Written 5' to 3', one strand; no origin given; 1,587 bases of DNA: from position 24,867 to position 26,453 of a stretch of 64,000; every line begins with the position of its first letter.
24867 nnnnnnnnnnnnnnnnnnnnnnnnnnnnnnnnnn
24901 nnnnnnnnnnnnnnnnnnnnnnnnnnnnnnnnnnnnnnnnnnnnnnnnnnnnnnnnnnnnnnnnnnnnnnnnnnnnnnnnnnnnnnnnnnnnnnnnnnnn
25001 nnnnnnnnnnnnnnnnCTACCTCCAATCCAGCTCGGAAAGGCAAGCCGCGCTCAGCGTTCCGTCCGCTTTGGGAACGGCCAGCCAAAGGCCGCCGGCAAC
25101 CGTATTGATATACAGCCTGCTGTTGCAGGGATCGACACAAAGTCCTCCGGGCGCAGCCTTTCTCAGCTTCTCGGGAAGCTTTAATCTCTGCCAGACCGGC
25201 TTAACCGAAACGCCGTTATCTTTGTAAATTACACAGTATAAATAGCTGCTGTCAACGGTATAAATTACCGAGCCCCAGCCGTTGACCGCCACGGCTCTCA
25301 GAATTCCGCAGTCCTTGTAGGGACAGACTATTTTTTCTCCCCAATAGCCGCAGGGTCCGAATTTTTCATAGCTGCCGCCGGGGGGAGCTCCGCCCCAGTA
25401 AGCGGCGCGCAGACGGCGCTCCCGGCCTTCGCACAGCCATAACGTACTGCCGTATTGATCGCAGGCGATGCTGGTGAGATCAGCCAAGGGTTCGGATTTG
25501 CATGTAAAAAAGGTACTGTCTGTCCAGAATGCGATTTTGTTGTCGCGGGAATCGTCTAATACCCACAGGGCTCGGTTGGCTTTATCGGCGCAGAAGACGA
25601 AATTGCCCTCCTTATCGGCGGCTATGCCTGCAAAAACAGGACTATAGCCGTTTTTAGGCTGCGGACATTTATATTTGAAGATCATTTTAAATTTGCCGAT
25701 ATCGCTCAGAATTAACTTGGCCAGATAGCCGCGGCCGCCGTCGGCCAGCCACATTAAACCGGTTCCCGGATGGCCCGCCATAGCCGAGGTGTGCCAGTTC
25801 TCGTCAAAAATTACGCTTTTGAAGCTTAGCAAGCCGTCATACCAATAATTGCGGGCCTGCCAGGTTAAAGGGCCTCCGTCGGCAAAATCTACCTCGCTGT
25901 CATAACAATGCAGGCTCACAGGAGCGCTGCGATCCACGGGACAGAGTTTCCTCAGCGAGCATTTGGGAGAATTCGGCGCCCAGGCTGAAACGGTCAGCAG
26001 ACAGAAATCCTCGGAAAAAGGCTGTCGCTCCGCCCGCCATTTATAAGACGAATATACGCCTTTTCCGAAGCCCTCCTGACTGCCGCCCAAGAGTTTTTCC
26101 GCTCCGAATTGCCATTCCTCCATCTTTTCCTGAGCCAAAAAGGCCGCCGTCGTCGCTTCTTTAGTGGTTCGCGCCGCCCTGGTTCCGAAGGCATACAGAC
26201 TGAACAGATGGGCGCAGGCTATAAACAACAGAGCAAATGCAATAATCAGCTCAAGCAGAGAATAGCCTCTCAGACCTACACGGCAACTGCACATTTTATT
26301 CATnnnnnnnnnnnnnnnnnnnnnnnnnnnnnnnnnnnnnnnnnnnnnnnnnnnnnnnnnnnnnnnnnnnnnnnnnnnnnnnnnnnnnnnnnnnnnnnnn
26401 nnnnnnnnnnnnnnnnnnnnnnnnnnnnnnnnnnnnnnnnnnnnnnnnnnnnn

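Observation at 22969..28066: Incomplete T2SS/T4P-like module: REC-domain protein + GspF-like platform + two Glu+5 prepilins + GspK-like, but no ATPase, secretin or prepilin peptidase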

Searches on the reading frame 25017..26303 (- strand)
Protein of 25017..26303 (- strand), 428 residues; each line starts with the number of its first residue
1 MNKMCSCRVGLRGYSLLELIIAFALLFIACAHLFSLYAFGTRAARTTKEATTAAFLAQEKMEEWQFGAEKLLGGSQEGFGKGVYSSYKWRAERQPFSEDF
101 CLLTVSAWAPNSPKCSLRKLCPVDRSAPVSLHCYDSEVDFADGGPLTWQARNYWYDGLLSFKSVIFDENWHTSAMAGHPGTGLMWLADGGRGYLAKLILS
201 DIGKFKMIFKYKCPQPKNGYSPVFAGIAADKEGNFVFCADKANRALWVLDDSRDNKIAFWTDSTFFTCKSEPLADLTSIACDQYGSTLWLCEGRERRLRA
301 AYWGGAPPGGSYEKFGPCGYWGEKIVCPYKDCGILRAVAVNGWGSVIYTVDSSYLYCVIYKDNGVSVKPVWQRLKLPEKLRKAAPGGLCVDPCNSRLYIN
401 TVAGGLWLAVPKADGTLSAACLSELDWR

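Call 3: search_protein_families(library=pfam, proteins=[window:25017-26303:-], max_evalue=1)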
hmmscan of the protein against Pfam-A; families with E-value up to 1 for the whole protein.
window:25017-26303:- (428 aa): 1 family
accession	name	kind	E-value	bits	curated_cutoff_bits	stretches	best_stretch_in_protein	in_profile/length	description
PF07963.17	N_methyl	-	0.016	15.2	21.2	1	12-29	5-22/27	Prokaryotic N-terminal methylation motif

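Call 4: search_protein_families(library=ncbifam, proteins=[window:25017-26303:-], max_evalue=1)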
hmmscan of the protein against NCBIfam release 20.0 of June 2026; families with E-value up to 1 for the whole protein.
window:25017-26303:- (428 aa): 4 families
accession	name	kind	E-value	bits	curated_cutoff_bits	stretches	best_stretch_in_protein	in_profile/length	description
NF047828.1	T3SSXpsI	equivalog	3.5e-11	43.2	150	1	12-99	2-86/132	type II secretion system protein XpsI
NF041013.1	T4P_ComGE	equivalog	6.2e-05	23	49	1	11-67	3-59/83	competence type IV pilus minor pilin ComGE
TIGR01707.1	gspI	equivalog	0.00029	21.3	44.35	1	13-92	1-80/101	type II secretion system minor pseudopilin GspI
TIGR01640.1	F_box_assoc_1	domain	0.12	11.7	37.9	1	205-285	132-209/232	F-box family protein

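Call 8: find_encoding_contigs(protein=window:25017-26303:-, flank=10000, max_places=6)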
Protein window:25017-26303:- (428 aa): no gene with exactly this product is on record in the collection.

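Call 9: find_homologous_proteins(query=window:25017-26303:-, max_evalue=0.001)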
Query window:25017-26303:- (428 aa): 11 proteins with E <= 0.001 among 8000 candidates.
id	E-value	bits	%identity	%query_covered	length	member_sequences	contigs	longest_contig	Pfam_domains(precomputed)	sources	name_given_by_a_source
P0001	0.0e+0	1011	100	99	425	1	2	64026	-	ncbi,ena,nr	ncbi:hypothetical protein IJT93_00700 [bacterium]|nr:hypothetical protein [bacterium]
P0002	3.3e-236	802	79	99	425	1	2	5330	-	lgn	-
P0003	1.8e-110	388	46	96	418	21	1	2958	-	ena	-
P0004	1.2e-107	379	44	98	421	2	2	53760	-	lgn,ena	-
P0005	1.9e-101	358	43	98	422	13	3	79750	-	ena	-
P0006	5.8e-101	357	42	97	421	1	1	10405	-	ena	-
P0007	7.8e-101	356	42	98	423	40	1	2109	-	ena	-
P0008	1.7e-100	355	42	98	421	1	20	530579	-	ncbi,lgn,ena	-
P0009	2.2e-92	328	42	97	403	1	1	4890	-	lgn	-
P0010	4.5e-89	317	40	98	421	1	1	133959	-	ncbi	ncbi:MAG: hypothetical protein ACI38Q_03280 [Candidatus Bruticola sp.]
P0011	1.1e-81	293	42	97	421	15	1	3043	-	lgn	-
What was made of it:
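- Tried and rejected: The 428-aa ORF was not found because the annotated start is Met4, giving 425 aa (calls 8, 9).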

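Call 11: find_encoding_contigs(protein=P0008, flank=10000, max_places=4)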
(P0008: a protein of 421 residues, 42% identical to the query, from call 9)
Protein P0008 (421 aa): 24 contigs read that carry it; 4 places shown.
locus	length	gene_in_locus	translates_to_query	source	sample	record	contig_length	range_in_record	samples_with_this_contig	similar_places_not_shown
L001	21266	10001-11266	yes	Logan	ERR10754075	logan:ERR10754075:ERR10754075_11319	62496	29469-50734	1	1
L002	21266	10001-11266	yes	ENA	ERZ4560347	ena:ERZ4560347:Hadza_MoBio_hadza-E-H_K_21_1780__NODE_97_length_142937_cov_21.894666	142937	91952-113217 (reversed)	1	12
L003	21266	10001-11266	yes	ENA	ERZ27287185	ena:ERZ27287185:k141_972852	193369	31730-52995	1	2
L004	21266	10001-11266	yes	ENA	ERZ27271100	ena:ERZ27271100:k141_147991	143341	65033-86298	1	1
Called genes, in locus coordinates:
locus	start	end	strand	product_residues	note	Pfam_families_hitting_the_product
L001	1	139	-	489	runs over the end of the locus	PF00771:FHIPEP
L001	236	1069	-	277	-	-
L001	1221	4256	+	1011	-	PF13411:MerR_1 (faint)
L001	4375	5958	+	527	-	PF07690:MFS_1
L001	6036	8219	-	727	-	PF00072:Response_reg, PF03704:BTAD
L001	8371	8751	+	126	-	-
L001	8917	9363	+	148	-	-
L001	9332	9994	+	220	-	-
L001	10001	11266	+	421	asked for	-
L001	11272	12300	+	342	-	PF00482:T2SSF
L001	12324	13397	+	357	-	-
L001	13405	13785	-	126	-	-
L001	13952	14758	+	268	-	PF01522:Polysacc_deac_1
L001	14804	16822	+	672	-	PF02518:HATPase_c (weak), PF13589:HATPase_c_3 (weak), PF01119:DNA_mis_repair, PF08676:MutL_C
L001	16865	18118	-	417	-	PF02661:Fic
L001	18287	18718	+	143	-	PF01894:YjbQ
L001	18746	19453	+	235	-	PF01479:S4, PF00849:PseudoU_synth_2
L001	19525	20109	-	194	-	-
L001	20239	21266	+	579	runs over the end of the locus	PF01807:Zn_ribbon_DnaG, PF08275:DNAG_N, PF13662:Toprim_4, PF01751:Toprim, PF13155:Toprim_2, PF13362:Toprim_3, PF10410:DnaB_bind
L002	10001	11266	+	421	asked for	-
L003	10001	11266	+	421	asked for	-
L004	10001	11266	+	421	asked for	-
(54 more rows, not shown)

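Call 17: predict_structure(alignment_id=A1)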
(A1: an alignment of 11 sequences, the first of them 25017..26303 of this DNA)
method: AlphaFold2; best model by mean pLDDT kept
length: 428 residues; sequences in the alignment: 11
mean_pLDDT: 72.6   pTM: 0.61
mean pLDDT of the five models: 72.6, 71.5, 71.5, 68.9, 68.1
residues with pLDDT >= 90: 87; 70-90: 189; 50-70: 85; < 50: 67
segments of 3 or more residues with pLDDT < 50: 1-13, 34-47, 127-163
pLDDT, mean of each block of 10 residues (from residue 1): 39 65 79 43 42 65 71 80 81 71 78 61 50 29 27 30 60 75 80 83 73 82 88 84 91 76 85 93 87 94 79 86 91 93 82 89 62 92 85 74 79 74 70
secondary structure, 60 per line:
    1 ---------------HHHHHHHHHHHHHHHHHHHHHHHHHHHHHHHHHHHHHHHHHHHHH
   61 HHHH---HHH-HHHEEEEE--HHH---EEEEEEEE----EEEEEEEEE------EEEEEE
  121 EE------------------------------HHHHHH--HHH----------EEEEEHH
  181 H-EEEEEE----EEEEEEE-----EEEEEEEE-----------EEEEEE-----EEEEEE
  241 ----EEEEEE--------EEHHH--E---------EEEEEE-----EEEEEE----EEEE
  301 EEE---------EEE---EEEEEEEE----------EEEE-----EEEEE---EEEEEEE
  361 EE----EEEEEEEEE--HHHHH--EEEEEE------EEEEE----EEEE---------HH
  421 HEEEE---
elements in order: H16-64 E75-79 E88-95 E100-108 E115-122 H153-158 E174-178 E183-188 E193-199 E205-212 E224-229 E235-240 E245-250 E276-281 E287-292 E297-303 E313-315 E319-326 E337-340 E346-350 E354-362 E367-375 H378-382 E385-390 E397-401 E406-409 E422-425
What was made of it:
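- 25017..26303 (-): g4: modular minor pilin. It has a class III signal (LRG|YSLLE), a GspI/XpsI-like pilin module (residues ~14-125), a flexible linker, and a C-terminal beta-propeller (~170-428). The AlphaFold2 model has pLDDT 72.6, and 80-94 in the propeller (call 17).
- On Type IV pilin / class III signal peptide: The g4 model has a long alpha1 helix and a beta-sheet (call 17).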

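Call 21: fold_search(model_id=the predicted structure, library=pdb)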
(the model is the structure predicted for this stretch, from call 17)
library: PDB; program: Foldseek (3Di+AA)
matches with E <= 10: 1306; with E <= 0.001: 659
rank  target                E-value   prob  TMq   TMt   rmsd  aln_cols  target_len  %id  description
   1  8f1g_A                9.3e-10  1.00  0.39  0.53   5.1       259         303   12  Crystal structure of human WDR5 in complex with compound WM662 (released 2023-01-11)
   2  3scy                  1.0e-09  1.00  0.39  0.45  14.9       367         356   10  Crystal structure of a putative 6-phosphogluconolactonase (BF1038) from Bacteroides fragilis NCTC 9343 at 1.50 A resolut (released 2011-07-20)
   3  7mqa_LO               1.1e-09  1.00  0.27  0.15  25.2       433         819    9  Cryo-EM structure of the human SSU processome, state post-A1 (released 2021-09-22)
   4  7mq8_LO               1.2e-09  1.00  0.25  0.14  27.4       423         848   11  Cryo-EM structure of the human SSU processome, state pre-A1 (released 2021-09-22)
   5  7bie_A                1.4e-09  1.00  0.37  0.53  13.1       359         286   10  Crystal structure of nvWrap-T, a 7-bladed symmetric propeller (released 2021-09-22)
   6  4qrj_A                1.9e-09  1.00  0.40  0.48  14.7       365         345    9  Crystal structure of a putative 6-phosphogluconolactonase (BACUNI_04672) from Bacteroides uniformis ATCC 8492 at 2.20  (released 2014-07-23)
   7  1l0q_A                2.2e-09  1.00  0.37  0.40   5.3       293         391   12  Tandem YVTN beta-propeller and PKD domains from an archaeal surface layer protein (released 2002-11-06)
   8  2g9a_A                2.6e-09  1.00  0.35  0.47   4.9       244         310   12  Structural basis for the specific recognition of methylated histone H3 lysine 4 by the WD-40 protein WDR5 (released 2006-09-06)
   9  9uk4_A                2.7e-09  1.00  0.37  0.51   4.9       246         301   12  Crystal structure of WDR5 in complex with peptide Ac-ARA-NH2 (released 2025-10-08)
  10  8q1n_B                2.7e-09  1.00  0.37  0.49   5.4       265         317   12  Cyclic peptide binder of the WBM-site of WDR5 (released 2023-09-06)
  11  4qrj_B                2.7e-09  1.00  0.40  0.48  14.5       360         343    9  Crystal structure of a putative 6-phosphogluconolactonase (BACUNI_04672) from Bacteroides uniformis ATCC 8492 at 2.20  (released 2014-07-23)
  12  2cnx_A                4.0e-09  1.00  0.38  0.51   5.5       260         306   12  WDR5 and Histone H3 Lysine 4 dimethyl complex at 2.1 angstrom (released 2006-07-03)
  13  1nr0                  4.7e-09  1.00  0.37  0.27   5.3       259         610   12  Two Seven-Bladed Beta-Propeller Domains Revealed By The Structure Of A C. elegans Homologue Of Yeast Actin Interacting P (released 2003-07-01)
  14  2co0_C                5.0e-09  1.00  0.36  0.49   5.2       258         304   13  WDR5 and unmodified Histone H3 complex at 2.25 Angstrom (released 2006-07-03)
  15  7bed_A                6.2e-09  1.00  0.37  0.49   4.9       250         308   12  X-ray structure of WDR5 bound to the WDR5 win motif peptide (released 2021-12-08)
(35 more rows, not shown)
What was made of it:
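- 25017..26303 (-): The top Foldseek PDB hits are WD40, YVTN and 6-phosphogluconolactonase propellers, E ~1e-9 (call 21).
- Checked: Its model has a pilin module plus a beta-propeller (calls 17, 21).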

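Call 24: find_related_loci(query=A1, collection=genome_contigs, flank=10000)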
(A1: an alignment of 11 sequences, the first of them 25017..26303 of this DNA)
Query A1 (428 aa) in genome_contigs; peptide patterns used: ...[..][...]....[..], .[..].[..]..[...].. (x = any residue, [..] = any of these).
43 stretches matched a pattern; 10 encode a relative of the query (tblastn E <= 1e-3); 10 distinct loci.
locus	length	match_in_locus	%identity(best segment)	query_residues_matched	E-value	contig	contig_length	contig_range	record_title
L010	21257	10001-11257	44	8-428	1e-110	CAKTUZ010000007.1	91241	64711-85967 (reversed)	MAG: uncultured bacterium isolate REFINED_METABAT215_TOP10_CONTIGS_1500_ASSEMBLY_K77_MERGED__Hadza_PheChl_Fiber-Hadza-Ne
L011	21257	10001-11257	43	8-428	1e-105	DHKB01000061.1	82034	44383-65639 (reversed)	MAG TPA_asm: bacterium UBP9_UBA4705 isolate UBA4705 UBA4705_contig_5792, whole genome shotgun sequence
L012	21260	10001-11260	43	8-428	1e-104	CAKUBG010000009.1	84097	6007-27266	MAG: uncultured bacterium isolate REFINED_METABAT215_TOP10_CONTIGS_1500_ASSEMBLY_K77_MERGED__Hadza_MoBio_hadza-E-H_F_8_2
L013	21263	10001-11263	42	8-428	1e-103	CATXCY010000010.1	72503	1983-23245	MAG TPA_asm: uncultured bacterium isolate ERR9578292_bin.24_MetaWRAP_v1.3_MAG genome assembly, contig: ERZ18533963.250,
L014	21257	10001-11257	42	8-428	1e-103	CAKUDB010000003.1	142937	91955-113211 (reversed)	MAG: uncultured bacterium isolate REFINED_METABAT215_TOP10_CONTIGS_1500_ASSEMBLY_K77_MERGED__Hadza_MoBio_hadza-E-H_K_21_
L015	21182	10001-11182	41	13-428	1e-96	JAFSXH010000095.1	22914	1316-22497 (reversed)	Bacterium isolate RGIG3558 Goat_Rumen.Co__c869982, whole genome shotgun sequence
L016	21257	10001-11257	40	8-428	2e-91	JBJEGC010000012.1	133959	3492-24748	MAG: Candidatus Bruticola sp. isolate PUUB49_bin.005 NODE_27_length_133959_cov_12.186141, whole genome shotgun sequence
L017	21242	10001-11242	40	13-428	2e-89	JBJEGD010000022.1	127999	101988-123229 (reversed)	MAG: Candidatus Bruticola sp. isolate LOHA09_bin.039 NODE_37_length_127999_cov_9.788400, whole genome shotgun sequence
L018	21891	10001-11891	42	10-428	4e-84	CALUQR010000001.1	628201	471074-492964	MAG: Candidatus Eremiobacteraeota bacterium isolate BRZ_DV__bin14 genome assembly, contig: BRZ_DV_NODE_4_length_628201_c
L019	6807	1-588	53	230-428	7e-61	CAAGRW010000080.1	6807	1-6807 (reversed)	MAG TPA_asm: Candidatus Riflebacteria bacterium, isolate HGM23016, WGS project CAAGRW010000000 data, contig: SRS883029_5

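Call 40: search_solved_structures(query=A1, max_evalue=10, show_alignments=2)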
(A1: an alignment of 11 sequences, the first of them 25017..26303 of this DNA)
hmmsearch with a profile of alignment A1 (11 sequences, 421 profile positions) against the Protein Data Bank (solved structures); distinct sequences matched with E-value up to 10: 4.
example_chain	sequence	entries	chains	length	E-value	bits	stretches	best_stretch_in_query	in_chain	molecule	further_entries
6ren_A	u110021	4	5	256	0.00069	21.9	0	313-346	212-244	3fPizza6-SH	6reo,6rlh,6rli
2qe8_A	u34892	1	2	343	0.1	14.7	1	176-238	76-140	Uncharacterized protein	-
5bw0_B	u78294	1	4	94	0.22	13.7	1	42-110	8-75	Type II secretion system protein I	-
5vtm_V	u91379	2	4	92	0.4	12.8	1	44-110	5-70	Type II secretion system protein I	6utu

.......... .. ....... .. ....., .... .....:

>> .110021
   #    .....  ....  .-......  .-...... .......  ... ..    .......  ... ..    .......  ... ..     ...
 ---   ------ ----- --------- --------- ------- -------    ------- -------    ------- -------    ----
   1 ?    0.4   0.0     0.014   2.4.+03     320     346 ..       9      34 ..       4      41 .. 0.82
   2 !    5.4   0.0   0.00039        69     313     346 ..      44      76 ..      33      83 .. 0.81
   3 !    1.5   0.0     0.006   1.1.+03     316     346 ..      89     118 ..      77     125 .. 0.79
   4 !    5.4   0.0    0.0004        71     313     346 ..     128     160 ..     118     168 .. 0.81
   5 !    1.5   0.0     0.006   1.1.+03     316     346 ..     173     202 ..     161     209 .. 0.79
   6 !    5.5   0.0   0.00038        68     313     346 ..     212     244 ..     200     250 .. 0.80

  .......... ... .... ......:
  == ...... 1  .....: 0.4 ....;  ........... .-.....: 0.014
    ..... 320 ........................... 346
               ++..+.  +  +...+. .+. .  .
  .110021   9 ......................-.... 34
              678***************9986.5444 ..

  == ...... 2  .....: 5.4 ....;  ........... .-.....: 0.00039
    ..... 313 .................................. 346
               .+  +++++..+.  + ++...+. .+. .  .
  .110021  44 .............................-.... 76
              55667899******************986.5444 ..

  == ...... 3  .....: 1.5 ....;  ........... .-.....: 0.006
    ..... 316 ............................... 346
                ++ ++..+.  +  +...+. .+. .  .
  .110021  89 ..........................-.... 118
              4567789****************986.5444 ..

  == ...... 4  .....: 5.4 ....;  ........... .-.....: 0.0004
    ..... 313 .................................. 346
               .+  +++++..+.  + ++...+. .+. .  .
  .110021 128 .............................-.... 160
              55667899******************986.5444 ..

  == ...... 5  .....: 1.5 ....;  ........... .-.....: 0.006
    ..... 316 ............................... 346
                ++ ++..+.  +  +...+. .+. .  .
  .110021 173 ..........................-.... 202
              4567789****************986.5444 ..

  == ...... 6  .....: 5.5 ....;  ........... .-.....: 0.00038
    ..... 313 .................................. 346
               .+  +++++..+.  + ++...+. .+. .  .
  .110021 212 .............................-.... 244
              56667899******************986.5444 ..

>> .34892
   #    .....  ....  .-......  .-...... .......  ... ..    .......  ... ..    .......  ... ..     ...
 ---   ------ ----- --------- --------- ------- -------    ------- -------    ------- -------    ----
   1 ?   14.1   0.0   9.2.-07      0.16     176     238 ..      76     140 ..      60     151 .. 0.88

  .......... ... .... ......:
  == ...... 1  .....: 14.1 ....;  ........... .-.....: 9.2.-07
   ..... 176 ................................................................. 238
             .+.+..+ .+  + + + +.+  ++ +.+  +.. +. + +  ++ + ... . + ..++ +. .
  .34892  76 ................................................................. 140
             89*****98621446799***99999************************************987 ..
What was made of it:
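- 25017..26303 (-): An NHL-like repeat matches the 'Pizza' designer propeller, E 7e-4 (call 40).
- The g4 model shows a pilin module, a linker and a propeller (calls 17, 21, 40).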

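Call 60: search_protein_families(library=pfam, alignment_id=A1, max_evalue=1)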
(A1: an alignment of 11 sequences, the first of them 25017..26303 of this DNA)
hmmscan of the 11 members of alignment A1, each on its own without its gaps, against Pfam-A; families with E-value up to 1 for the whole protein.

A. member 1, window:25017-26303:- (428 aa): 1 family
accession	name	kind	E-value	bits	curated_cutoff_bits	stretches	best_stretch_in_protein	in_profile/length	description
PF07963.17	N_methyl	-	0.016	15.2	21.2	1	12-29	5-22/27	Prokaryotic N-terminal methylation motif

B. families by the number of members that match (of 11 scanned): 4 families
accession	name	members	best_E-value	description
PF07963.17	N_methyl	7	0.0016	Prokaryotic N-terminal methylation motif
PF20273.3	E2-E1mid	1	0.057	Domain observed between E2 and E1 domains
PF14400.11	Transglut_i_TM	1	0.1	Inactive transglutaminase fused to 7 transmembrane helices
PF00806.25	PUF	1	0.29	Pumilio-family RNA binding repeat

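Call 63: search_protein_families(library=ncbifam, alignment_id=A1, max_evalue=0.01)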
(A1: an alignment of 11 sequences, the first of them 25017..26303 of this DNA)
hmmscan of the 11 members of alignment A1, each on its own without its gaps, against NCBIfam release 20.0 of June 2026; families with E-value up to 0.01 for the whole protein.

A. member 1, window:25017-26303:- (428 aa): 3 families
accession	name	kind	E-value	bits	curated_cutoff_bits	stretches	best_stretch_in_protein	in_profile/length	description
NF047828.1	T3SSXpsI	equivalog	3.5e-11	43.2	150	1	12-99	2-86/132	type II secretion system protein XpsI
NF041013.1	T4P_ComGE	equivalog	6.2e-05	23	49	1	11-67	3-59/83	competence type IV pilus minor pilin ComGE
TIGR01707.1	gspI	equivalog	0.00029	21.3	44.35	1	13-92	1-80/101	type II secretion system minor pseudopilin GspI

B. families by the number of members that match (of 11 scanned): 4 families
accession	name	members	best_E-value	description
NF047828.1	T3SSXpsI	8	3.5e-11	type II secretion system protein XpsI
NF041013.1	T4P_ComGE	5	5.6e-06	competence type IV pilus minor pilin ComGE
TIGR01707.1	gspI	2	0.00029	type II secretion system minor pseudopilin GspI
TIGR02598.1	TIGR02598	1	0.0045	Verru_Chthon cassette protein B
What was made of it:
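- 25017..26303 (-): It matches XpsI at 3.5e-11, ComGE at 6e-5 and GspI at 2.9e-4 (call 4); 8 of 11 orthologues hit XpsI (call 63).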

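Call 76: search_protein_families(library=pfam, proteins=[L015:6874-7446:-, L015:7594-8442:-, L001:13405-13797:-], max_evalue=0.1)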
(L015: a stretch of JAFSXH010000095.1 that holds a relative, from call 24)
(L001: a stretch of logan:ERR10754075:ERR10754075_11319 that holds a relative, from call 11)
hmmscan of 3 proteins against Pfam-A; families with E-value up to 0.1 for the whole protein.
L015:6874-7446:- (190 aa): 2 families
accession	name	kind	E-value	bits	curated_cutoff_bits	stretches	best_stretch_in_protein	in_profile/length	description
PF07963.17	N_methyl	-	0.00025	20.9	21.2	1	14-34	6-26/27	Prokaryotic N-terminal methylation motif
PF08114.16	PMP1_2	-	0.057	13.6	22.3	1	18-40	13-35/43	ATPase proteolipid family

L015:7594-8442:- (282 aa): 8 families
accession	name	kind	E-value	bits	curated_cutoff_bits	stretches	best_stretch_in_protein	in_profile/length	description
PF03704.23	BTAD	-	1.8e-06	28.8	22.1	1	178-280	27-130/146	Bacterial transcriptional activator domain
PF13174.12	TPR_6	-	0.0018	19.2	26.3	0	217-243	5-31/33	Tetratricopeptide repeat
PF04938.17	SIP1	-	0.0026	18.1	27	1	73-104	140-172/215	Survival motor neuron (SMN) interacting protein 1 (SIP1)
PF12895.13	ANAPC3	-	0.0033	18.1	27.2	1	213-269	24-79/82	Anaphase-promoting complex, cyclosome, subunit 3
PF07719.23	TPR_2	-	0.0094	16.5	27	0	215-244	4-33/34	Tetratricopeptide repeat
PF16266.10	DUF4919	-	0.011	16.1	29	1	212-274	61-120/186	Domain of unknown function (DUF4919)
PF13181.12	TPR_8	-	0.066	13.8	25.7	0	249-271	4-26/34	Tetratricopeptide repeat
PF13428.12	TPR_14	-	0.069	14.3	23.5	0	217-246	6-35/44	Tetratricopeptide repeat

L001:13405-13797:- (130 aa): 5 families
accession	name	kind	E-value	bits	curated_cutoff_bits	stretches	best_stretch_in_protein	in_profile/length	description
PF13453.11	Zn_ribbon_TFIIB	-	3.7e-05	23.5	22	1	66-107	1-40/41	Transcription factor zinc-finger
PF24292.1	DUF7479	-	0.00086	19.8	27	0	66-100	4-44/60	Domain of unknown function (DUF7479)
PF04412.18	AcnX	-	0.022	13.9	31.5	1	22-122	254-352/400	Aconitase X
PF08274.17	Zn_Ribbon_YjdM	-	0.042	14.3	30.8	0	85-96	1-12/30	PhnA Zinc-Ribbon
PF13894.12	zf-C2H2_4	-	0.046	14.9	27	0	88-105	2-16/24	C2H2-type zinc finger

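Call 78: find_encoding_contigs(protein=P0009, flank=5000, max_places=2)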
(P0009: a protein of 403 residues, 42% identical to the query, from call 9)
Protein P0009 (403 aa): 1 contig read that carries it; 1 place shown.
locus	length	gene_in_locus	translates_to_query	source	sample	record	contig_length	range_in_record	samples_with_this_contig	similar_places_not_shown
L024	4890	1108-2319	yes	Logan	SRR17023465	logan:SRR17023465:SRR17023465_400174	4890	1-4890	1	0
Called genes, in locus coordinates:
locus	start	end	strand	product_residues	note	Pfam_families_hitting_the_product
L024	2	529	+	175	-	?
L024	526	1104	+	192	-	-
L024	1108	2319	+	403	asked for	-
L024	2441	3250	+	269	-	PF01522:Polysacc_deac_1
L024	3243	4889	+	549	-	?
